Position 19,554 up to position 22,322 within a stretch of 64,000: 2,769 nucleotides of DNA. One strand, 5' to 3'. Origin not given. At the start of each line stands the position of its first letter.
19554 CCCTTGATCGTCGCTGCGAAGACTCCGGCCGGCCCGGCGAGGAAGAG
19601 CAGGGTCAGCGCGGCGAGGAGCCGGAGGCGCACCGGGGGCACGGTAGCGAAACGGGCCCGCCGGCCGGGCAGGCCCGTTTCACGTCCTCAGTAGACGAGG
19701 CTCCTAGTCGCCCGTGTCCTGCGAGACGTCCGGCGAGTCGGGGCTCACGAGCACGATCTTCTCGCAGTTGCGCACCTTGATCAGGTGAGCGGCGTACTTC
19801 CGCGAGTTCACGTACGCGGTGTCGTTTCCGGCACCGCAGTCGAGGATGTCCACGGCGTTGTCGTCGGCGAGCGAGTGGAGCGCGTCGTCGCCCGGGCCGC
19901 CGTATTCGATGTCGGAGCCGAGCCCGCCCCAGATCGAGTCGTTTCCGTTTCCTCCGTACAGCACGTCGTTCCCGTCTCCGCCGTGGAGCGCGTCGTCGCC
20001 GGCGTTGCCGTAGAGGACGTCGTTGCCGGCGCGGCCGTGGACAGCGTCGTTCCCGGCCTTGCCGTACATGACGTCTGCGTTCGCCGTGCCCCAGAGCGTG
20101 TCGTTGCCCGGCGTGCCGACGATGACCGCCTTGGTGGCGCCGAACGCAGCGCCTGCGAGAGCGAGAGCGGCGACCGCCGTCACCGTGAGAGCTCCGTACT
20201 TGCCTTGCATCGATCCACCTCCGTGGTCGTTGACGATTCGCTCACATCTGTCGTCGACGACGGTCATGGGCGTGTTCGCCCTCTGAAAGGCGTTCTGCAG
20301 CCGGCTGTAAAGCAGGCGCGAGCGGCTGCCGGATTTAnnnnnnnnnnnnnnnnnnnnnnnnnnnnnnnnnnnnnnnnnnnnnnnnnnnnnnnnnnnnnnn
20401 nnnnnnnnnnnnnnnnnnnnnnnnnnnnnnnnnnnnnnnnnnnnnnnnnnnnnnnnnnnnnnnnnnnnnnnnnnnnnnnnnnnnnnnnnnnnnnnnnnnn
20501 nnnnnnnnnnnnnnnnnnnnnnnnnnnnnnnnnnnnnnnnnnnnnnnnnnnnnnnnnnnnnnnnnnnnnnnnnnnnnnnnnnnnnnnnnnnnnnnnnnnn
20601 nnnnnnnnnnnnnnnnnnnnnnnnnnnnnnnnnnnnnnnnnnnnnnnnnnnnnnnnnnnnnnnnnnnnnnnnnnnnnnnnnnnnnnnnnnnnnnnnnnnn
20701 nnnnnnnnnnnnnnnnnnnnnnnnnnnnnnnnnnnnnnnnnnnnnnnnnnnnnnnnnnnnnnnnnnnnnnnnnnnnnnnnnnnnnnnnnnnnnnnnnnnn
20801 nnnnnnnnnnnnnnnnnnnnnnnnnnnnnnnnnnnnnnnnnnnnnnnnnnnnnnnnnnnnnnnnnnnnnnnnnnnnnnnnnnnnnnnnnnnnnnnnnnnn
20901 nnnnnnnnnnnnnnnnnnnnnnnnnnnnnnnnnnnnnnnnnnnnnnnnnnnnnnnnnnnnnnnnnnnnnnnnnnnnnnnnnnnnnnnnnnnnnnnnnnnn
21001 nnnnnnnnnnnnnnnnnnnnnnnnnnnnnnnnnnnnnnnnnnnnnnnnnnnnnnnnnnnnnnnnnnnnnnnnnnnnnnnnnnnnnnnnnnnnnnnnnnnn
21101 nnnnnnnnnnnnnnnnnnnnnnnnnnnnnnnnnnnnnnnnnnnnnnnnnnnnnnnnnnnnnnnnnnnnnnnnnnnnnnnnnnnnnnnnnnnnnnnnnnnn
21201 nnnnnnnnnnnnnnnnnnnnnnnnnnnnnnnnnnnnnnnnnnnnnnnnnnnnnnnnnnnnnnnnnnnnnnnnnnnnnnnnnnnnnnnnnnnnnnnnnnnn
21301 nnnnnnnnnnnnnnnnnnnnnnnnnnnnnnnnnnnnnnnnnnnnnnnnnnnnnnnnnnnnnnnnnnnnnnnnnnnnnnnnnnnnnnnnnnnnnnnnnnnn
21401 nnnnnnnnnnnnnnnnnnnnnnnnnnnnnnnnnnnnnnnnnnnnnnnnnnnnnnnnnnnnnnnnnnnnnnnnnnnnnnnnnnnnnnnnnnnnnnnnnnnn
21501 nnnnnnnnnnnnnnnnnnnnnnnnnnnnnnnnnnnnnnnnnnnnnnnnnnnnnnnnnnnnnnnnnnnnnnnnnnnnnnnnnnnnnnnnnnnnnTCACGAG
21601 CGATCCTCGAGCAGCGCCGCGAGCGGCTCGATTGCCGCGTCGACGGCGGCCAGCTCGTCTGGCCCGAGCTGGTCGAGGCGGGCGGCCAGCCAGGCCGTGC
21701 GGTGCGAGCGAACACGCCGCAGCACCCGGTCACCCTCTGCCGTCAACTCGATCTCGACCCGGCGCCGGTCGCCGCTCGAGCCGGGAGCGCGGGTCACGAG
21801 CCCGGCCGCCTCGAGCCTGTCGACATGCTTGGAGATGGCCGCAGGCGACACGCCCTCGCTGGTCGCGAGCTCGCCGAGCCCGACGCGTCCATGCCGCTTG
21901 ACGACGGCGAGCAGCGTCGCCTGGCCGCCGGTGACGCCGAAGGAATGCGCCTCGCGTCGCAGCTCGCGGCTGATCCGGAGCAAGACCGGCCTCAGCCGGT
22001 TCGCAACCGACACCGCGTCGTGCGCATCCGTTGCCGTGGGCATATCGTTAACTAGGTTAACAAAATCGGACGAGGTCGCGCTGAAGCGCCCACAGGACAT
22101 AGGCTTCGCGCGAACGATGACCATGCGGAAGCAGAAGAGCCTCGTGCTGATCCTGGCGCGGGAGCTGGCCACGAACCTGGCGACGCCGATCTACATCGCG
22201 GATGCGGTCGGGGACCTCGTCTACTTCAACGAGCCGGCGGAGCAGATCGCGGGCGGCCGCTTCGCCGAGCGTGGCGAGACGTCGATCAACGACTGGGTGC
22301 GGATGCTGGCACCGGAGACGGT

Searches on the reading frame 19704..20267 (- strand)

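Call 41: search_protein_families(library=pfam, max_evalue=0.001, proteins=[window:19704-20267:-])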
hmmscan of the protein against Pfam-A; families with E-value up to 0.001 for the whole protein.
window:19704-20267:- (187 aa): 1 family
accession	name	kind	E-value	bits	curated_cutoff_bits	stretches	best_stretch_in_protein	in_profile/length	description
PF00353.25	HemolysinCabind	-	1e-34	118.5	23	5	68-103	1-36/36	RTX calcium-binding nonapeptide repeat (4 copies)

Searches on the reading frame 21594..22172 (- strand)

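Call 41: search_protein_families(library=pfam, max_evalue=0.001, proteins=[window:21594-22172:-])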
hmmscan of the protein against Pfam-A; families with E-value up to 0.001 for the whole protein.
window:21594-22172:- (192 aa): 7 families
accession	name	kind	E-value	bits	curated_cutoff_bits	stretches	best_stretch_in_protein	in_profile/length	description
PF01047.28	MarR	-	3.3e-10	40.1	24.6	1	83-139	4-59/59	MarR family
PF12802.13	MarR_2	-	4.4e-10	40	27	1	78-138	1-61/61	MarR family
PF13412.12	HTH_24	-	3.6e-06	26.9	21.9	1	88-127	9-48/48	Winged helix-turn-helix DNA-binding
PF19187.6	HTH_PafC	-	3.2e-05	24.2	32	1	86-186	8-96/115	PafC helix-turn-helix domain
PF21863.2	HTH_67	-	4.6e-05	23.6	27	1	70-189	153-262/268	Helix-turn-helix family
PF12840.13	HTH_20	-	0.00022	21.6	27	1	99-127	21-49/51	Helix-turn-helix domain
PF02082.26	Rrf2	-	0.00037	21.1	30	1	87-134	14-61/132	Iron-dependent Transcriptional regulator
